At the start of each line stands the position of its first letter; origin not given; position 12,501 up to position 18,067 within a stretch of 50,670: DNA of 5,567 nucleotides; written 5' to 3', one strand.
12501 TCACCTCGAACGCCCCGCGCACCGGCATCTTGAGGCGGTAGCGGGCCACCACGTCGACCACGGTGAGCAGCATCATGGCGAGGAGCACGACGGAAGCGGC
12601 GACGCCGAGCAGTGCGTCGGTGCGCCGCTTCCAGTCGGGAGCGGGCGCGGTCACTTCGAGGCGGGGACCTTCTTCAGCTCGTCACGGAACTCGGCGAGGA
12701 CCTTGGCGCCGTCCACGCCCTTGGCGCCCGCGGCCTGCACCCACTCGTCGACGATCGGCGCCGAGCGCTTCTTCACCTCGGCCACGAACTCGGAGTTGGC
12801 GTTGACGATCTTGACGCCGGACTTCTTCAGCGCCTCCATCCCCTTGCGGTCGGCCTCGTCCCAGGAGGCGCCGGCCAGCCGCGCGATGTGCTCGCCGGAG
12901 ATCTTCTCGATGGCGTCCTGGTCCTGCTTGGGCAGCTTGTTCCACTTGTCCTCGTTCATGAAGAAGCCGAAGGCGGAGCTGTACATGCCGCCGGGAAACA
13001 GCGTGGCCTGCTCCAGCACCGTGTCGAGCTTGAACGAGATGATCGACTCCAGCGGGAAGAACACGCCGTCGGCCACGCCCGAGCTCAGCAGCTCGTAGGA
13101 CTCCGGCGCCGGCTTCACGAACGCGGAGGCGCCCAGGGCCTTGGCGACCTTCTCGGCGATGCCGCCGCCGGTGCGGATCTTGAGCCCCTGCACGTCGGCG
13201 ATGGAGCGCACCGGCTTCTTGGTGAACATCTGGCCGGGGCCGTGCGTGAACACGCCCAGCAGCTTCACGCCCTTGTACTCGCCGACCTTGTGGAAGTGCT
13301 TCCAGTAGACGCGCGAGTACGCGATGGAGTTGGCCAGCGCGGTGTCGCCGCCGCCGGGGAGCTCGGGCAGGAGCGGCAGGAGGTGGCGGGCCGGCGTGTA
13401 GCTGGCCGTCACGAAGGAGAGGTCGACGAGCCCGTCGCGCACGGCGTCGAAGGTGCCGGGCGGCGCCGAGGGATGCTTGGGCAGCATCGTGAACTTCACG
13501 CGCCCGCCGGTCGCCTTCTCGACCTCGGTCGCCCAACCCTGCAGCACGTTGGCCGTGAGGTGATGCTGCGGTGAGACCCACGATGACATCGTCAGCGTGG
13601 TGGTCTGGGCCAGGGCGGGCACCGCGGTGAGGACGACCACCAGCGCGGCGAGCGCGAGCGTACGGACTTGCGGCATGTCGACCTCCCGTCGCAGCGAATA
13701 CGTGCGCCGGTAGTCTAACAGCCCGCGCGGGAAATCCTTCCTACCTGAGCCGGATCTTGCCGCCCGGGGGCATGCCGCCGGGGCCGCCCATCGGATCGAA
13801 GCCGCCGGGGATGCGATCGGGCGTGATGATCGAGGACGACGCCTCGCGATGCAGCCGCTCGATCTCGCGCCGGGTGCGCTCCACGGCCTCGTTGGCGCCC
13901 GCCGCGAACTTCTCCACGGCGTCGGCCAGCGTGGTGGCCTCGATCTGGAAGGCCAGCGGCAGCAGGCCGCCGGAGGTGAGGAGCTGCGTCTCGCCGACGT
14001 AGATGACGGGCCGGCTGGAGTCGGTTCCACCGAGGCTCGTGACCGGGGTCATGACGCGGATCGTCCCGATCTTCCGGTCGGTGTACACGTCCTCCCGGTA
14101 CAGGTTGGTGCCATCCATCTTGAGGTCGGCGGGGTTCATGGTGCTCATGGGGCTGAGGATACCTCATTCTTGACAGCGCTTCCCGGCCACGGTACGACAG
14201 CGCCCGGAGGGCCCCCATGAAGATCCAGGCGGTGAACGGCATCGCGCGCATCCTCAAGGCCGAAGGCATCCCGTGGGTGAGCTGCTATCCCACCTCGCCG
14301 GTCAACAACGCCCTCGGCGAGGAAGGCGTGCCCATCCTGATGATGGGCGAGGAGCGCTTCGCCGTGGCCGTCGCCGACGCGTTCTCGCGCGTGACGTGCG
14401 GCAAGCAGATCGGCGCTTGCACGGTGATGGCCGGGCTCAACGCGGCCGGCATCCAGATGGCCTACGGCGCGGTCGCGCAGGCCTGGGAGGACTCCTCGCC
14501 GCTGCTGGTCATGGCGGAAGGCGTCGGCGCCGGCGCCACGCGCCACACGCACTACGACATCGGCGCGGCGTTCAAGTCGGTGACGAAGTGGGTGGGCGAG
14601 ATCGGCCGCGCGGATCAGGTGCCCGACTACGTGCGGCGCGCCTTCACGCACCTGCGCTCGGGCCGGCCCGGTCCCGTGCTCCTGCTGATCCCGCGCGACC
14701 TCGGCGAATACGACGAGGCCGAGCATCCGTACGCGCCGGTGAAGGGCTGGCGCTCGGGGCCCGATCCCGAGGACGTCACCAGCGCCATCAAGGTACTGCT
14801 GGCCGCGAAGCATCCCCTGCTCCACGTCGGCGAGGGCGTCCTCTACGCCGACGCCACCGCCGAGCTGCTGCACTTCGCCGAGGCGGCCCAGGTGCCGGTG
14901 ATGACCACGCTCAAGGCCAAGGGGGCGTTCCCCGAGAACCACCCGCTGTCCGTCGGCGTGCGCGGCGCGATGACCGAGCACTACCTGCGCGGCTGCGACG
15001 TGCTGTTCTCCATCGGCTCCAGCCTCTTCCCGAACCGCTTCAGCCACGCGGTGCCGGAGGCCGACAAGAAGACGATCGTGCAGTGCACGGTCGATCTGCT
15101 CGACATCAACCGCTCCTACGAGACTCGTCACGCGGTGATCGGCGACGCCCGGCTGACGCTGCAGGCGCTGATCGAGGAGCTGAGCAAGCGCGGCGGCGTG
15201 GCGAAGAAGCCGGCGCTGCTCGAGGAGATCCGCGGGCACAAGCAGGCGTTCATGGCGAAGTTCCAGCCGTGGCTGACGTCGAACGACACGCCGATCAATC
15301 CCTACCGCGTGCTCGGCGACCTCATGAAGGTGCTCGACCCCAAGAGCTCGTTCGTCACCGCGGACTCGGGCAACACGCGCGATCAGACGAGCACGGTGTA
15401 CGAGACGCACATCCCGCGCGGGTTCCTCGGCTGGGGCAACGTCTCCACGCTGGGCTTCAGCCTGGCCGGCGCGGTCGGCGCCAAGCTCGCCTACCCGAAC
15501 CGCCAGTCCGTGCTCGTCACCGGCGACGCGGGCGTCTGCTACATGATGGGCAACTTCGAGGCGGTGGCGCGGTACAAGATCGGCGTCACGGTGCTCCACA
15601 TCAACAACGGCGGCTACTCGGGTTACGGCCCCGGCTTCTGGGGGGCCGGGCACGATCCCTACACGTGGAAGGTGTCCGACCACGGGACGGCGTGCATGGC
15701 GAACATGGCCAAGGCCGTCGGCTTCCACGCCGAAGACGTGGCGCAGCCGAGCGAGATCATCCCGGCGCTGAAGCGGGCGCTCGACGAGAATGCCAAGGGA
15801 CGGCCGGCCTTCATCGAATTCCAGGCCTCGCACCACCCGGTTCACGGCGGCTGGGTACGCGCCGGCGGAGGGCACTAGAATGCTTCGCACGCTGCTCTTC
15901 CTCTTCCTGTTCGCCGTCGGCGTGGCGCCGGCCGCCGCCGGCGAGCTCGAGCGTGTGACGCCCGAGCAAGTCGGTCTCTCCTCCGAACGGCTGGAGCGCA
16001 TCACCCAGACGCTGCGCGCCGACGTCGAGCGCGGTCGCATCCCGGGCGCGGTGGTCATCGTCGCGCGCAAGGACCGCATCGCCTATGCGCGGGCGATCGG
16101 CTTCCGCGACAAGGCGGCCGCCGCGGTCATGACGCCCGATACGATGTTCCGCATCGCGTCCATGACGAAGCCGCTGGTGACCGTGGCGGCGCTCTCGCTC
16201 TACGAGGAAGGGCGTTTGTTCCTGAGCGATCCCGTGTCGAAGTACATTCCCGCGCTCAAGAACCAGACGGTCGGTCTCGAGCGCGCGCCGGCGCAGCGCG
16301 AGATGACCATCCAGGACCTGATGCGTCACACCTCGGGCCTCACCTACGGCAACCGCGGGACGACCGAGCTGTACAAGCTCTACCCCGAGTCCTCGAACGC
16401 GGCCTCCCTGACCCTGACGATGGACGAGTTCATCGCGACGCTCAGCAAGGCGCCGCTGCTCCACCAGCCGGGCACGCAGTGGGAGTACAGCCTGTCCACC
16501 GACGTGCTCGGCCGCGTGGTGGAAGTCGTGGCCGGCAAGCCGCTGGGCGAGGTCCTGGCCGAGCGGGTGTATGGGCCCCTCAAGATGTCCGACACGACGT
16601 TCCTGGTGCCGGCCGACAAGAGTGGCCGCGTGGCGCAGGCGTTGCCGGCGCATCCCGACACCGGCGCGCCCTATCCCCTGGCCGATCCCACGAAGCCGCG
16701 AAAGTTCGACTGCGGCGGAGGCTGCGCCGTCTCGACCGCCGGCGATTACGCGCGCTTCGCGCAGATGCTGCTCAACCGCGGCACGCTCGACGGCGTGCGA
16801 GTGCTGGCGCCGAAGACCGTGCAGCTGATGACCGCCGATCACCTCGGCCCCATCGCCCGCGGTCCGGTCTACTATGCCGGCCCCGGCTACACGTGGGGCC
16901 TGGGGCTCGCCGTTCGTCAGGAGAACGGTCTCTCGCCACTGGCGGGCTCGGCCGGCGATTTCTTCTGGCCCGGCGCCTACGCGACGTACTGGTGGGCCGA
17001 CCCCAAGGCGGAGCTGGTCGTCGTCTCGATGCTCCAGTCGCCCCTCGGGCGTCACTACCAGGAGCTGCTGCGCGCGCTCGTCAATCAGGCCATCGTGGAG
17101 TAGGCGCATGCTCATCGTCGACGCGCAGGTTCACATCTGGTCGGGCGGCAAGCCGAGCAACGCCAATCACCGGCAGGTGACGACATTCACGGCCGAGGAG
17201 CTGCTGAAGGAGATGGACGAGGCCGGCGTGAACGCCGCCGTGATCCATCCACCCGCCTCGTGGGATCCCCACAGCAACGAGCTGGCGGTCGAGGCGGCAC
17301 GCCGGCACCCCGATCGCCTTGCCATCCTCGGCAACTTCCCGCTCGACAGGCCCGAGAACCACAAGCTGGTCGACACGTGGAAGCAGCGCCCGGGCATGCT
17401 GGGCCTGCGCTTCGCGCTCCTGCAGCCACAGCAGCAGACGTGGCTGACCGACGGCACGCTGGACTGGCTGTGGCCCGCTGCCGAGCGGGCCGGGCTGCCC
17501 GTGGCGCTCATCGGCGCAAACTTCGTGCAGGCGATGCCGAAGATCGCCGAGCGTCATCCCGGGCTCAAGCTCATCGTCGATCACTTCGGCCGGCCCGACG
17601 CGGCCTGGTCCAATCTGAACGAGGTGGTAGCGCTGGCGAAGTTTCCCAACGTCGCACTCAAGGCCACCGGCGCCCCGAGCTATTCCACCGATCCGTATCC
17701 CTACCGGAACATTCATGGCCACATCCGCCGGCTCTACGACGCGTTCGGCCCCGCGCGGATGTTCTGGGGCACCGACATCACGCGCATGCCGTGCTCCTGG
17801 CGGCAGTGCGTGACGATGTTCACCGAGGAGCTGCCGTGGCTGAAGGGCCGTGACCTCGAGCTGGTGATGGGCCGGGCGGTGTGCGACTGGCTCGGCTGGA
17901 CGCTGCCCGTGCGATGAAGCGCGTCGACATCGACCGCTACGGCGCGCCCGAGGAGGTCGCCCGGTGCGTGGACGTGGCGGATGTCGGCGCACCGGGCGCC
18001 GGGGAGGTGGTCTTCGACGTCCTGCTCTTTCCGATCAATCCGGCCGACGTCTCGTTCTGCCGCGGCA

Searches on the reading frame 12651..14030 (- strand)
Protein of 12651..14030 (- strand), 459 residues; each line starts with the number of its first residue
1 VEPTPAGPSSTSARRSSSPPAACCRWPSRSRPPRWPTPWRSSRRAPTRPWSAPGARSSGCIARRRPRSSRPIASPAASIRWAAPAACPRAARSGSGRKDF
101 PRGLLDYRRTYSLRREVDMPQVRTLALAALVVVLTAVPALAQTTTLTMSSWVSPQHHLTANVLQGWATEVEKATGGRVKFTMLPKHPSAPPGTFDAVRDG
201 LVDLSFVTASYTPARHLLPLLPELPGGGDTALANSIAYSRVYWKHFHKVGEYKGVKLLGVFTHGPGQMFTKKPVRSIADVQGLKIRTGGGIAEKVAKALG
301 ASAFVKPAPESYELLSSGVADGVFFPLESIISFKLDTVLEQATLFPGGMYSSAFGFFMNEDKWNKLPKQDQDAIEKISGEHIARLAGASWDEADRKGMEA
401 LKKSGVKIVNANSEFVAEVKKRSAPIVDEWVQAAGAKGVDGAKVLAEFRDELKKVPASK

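Call 59: search_protein_families(library=pfam, proteins=[window:12651-14030:-], max_evalue=0.00001)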
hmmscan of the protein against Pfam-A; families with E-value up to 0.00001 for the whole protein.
window:12651-14030:- (459 aa): 1 family
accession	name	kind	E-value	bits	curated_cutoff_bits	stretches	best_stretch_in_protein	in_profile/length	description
PF03480.18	DctP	-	1.2e-32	113.9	23.4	1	154-430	6-283/286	Bacterial extracellular solute-binding protein, family 7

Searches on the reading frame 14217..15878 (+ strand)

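Call 59: search_protein_families(library=pfam, proteins=[window:14217-15878:+], max_evalue=0.00001)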
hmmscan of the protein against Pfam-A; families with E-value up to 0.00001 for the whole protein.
window:14217-15878:+ (553 aa): 3 families
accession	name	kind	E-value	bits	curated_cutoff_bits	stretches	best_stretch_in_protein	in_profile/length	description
PF00205.28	TPP_enzyme_M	-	2.8e-28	98.8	30.4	1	188-318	2-137/137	Thiamine pyrophosphate enzyme, central domain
PF02775.26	TPP_enzyme_C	-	7.3e-23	81.5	21.9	1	383-535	1-151/151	Thiamine pyrophosphate enzyme, C-terminal TPP binding domain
PF02776.23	TPP_enzyme_N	-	1.2e-10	41.6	26.8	1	7-109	5-106/119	Thiamine pyrophosphate enzyme, N-terminal TPP binding domain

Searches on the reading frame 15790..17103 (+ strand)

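Call 59: search_protein_families(library=pfam, proteins=[window:15790-17103:+], max_evalue=0.00001)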
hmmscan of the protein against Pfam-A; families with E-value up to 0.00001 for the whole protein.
window:15790-17103:+ (437 aa): 1 family
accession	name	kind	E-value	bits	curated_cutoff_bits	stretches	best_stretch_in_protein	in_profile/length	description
PF00144.29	Beta-lactamase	-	1.6e-69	235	27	1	72-420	2-313/329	Beta-lactamase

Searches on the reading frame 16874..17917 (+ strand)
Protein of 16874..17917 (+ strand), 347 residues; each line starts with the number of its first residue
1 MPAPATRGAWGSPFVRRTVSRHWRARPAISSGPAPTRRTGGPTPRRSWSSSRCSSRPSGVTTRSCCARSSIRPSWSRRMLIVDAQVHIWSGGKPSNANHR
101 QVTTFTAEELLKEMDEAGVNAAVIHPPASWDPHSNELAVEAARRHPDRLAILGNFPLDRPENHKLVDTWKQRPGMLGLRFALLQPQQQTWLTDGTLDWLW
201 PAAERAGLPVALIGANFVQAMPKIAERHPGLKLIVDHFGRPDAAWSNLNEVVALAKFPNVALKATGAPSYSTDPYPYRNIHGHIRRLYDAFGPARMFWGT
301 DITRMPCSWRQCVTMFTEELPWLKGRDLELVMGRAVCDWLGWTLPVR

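Call 59: search_protein_families(library=pfam, proteins=[window:16874-17917:+], max_evalue=0.00001)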
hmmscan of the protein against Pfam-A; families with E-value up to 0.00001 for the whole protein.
window:16874-17917:+ (347 aa): 1 family
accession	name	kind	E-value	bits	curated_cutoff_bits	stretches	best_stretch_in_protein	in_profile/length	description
PF04909.20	Amidohydro_2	-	3.1e-23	83.4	26.4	1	82-301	1-246/289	Amidohydrolase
